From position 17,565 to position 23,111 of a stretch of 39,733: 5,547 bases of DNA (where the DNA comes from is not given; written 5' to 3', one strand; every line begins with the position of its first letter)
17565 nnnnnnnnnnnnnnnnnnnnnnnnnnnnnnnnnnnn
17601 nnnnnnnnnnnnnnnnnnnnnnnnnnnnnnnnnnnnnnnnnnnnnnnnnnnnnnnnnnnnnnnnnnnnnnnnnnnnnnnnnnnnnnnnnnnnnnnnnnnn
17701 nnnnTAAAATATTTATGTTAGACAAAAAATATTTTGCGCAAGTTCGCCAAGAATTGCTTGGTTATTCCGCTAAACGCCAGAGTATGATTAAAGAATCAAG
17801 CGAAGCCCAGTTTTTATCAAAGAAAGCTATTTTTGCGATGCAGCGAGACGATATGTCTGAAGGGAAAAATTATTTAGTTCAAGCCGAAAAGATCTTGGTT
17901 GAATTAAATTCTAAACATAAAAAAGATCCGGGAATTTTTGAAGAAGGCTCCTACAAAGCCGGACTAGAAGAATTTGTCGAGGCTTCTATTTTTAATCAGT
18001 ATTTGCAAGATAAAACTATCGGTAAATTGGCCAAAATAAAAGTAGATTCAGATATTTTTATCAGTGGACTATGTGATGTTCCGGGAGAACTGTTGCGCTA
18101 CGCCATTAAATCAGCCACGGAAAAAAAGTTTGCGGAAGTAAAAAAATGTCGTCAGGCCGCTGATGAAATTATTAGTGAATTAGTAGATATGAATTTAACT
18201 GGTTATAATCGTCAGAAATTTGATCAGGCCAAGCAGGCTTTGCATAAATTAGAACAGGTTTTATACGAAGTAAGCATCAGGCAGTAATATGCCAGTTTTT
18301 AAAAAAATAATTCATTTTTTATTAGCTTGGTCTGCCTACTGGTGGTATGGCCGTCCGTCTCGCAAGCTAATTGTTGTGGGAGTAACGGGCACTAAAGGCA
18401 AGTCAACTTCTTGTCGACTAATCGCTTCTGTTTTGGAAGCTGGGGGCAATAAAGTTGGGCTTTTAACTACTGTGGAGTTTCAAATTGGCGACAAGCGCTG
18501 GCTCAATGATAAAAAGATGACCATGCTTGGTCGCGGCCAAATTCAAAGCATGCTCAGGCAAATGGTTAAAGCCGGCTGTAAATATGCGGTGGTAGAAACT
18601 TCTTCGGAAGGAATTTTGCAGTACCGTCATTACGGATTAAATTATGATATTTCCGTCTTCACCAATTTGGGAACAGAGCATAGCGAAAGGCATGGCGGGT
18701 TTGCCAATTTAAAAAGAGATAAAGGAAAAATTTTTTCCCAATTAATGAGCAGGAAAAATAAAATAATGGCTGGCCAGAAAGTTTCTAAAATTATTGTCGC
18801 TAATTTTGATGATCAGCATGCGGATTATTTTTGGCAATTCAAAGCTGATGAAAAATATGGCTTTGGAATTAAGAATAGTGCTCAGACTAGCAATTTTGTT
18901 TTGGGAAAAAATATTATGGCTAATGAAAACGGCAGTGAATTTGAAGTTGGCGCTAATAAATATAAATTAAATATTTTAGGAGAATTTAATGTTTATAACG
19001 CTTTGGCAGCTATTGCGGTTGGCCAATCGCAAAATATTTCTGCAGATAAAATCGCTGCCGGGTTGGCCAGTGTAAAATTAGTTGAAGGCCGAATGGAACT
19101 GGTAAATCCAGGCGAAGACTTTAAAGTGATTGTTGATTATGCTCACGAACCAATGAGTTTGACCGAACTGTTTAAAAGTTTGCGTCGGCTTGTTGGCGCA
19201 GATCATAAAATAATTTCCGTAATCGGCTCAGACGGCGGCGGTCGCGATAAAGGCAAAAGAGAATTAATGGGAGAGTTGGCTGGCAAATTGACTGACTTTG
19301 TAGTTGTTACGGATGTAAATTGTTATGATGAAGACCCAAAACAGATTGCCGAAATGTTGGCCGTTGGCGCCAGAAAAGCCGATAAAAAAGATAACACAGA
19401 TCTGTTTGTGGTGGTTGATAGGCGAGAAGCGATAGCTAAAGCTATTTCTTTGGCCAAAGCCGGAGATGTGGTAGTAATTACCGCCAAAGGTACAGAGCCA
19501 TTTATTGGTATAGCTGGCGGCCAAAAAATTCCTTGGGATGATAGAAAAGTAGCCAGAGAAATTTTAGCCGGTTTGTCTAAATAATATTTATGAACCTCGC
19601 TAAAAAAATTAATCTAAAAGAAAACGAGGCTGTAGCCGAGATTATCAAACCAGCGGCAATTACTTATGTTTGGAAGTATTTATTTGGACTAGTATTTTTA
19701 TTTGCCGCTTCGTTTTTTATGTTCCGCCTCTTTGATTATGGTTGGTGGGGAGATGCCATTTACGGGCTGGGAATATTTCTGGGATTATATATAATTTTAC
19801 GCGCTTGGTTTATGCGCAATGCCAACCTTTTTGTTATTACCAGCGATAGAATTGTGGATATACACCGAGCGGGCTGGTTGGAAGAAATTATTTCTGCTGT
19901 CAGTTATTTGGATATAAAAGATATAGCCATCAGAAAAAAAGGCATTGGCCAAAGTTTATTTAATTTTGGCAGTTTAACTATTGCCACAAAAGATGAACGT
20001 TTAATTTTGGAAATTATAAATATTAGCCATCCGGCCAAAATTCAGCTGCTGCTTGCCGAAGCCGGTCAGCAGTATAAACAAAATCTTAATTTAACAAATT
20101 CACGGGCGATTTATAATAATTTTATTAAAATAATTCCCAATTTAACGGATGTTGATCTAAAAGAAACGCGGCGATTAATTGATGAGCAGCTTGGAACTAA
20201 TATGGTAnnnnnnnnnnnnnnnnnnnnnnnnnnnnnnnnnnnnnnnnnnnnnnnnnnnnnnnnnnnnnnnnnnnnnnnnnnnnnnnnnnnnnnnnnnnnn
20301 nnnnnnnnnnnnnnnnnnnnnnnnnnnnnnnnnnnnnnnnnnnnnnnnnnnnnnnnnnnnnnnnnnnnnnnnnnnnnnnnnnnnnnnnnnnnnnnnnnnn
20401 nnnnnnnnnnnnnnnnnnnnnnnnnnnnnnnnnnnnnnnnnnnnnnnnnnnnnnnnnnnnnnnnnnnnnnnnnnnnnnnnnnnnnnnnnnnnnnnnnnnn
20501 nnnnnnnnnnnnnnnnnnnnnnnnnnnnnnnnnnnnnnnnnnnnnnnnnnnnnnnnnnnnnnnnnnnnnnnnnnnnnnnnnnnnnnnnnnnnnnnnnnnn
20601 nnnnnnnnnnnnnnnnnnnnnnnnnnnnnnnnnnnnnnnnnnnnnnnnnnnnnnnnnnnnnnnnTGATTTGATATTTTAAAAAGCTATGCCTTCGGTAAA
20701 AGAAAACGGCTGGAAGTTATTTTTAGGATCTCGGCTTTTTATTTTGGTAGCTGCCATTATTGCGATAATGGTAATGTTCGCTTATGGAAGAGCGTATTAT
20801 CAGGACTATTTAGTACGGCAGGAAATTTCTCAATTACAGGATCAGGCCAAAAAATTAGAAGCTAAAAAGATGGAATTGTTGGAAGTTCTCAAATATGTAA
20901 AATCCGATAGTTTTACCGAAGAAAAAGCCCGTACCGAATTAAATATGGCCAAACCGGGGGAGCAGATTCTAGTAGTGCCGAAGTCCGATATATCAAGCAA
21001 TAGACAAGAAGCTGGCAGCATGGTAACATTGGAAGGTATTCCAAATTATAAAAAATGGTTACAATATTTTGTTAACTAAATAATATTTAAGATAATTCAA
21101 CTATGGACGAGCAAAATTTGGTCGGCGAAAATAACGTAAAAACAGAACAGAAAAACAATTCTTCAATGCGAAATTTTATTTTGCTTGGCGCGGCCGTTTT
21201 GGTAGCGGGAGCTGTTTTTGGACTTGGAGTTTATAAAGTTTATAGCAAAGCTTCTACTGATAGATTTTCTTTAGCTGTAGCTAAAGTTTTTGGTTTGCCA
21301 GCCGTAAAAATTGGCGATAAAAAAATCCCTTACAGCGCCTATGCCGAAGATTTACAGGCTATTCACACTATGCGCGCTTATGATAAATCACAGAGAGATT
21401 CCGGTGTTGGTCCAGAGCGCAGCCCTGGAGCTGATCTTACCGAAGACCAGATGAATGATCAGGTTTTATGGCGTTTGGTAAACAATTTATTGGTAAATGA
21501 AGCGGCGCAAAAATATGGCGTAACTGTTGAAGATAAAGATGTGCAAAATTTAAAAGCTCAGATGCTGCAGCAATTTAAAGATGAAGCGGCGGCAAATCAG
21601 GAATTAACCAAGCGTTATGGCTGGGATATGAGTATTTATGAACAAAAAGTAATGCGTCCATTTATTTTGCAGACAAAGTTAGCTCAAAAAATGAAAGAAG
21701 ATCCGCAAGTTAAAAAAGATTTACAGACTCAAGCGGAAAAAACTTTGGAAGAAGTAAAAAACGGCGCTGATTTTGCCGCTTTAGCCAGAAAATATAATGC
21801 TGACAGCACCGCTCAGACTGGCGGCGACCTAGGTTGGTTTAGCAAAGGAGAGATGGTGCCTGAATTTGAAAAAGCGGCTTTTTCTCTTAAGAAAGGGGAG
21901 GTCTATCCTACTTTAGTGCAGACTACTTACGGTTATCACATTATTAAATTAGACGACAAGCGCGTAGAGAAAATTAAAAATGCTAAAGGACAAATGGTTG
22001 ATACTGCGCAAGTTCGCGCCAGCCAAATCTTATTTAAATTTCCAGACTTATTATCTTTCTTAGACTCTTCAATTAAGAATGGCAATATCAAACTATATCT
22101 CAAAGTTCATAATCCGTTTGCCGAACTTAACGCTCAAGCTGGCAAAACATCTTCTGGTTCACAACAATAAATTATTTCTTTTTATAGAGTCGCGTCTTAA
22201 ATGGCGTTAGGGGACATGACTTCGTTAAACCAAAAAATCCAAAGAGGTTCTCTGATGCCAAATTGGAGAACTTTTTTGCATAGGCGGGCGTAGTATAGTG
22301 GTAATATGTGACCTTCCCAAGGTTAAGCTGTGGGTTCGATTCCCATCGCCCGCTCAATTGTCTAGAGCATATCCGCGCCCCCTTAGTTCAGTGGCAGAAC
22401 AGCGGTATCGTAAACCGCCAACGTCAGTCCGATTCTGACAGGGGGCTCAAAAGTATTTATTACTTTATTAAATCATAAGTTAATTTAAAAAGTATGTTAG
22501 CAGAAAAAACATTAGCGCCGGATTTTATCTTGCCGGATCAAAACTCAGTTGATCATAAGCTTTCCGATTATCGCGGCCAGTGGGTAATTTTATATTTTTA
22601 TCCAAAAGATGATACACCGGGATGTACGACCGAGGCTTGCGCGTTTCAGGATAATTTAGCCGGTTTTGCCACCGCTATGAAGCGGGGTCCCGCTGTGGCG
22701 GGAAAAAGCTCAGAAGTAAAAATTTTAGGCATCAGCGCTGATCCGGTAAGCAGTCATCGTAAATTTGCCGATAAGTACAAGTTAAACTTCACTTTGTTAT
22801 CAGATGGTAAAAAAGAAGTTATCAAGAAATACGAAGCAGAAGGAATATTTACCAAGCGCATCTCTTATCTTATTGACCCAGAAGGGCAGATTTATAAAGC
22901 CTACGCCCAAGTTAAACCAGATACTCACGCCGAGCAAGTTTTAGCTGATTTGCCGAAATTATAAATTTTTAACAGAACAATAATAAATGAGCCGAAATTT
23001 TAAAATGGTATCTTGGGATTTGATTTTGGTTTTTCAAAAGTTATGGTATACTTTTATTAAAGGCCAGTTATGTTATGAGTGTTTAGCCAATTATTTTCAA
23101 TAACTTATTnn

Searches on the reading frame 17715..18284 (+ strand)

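Call 96: search_protein_families(library=pfam, proteins=[window:17715-18284:+], max_evalue=0.0001)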
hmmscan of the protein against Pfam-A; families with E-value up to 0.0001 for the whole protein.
window:17715-18284:+ (190 aa): 1 family
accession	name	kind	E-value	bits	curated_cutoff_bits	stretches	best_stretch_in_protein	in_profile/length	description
PF01997.21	Translin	-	9e-18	65.4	25.9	1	20-190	2-205/205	Translin family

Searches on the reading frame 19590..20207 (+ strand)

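Call 96: search_protein_families(library=pfam, proteins=[window:19590-20207:+], max_evalue=0.0001)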
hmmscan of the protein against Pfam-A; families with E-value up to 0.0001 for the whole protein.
window:19590-20207:+ (206 aa): 1 family
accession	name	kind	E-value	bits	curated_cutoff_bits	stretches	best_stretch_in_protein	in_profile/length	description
PF03703.20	bPH_2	-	3.4e-05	24.4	22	1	76-152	2-75/78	Bacterial PH domain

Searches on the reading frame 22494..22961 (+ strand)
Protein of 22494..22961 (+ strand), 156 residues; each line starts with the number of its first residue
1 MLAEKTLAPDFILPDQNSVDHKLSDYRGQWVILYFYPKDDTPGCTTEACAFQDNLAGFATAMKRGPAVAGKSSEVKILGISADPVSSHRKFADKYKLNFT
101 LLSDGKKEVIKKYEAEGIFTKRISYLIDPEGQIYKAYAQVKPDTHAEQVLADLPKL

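Call 96: search_protein_families(library=pfam, proteins=[window:22494-22961:+], max_evalue=0.0001)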
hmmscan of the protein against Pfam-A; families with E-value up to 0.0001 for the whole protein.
window:22494-22961:+ (156 aa): 2 families
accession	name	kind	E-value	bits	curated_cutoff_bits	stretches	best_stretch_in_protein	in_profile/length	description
PF00578.27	AhpC-TSA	-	2.8e-34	118.2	26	1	8-134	5-122/124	AhpC/TSA family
PF08534.16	Redoxin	-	3e-14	53.5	26.6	1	6-149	4-147/148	Redoxin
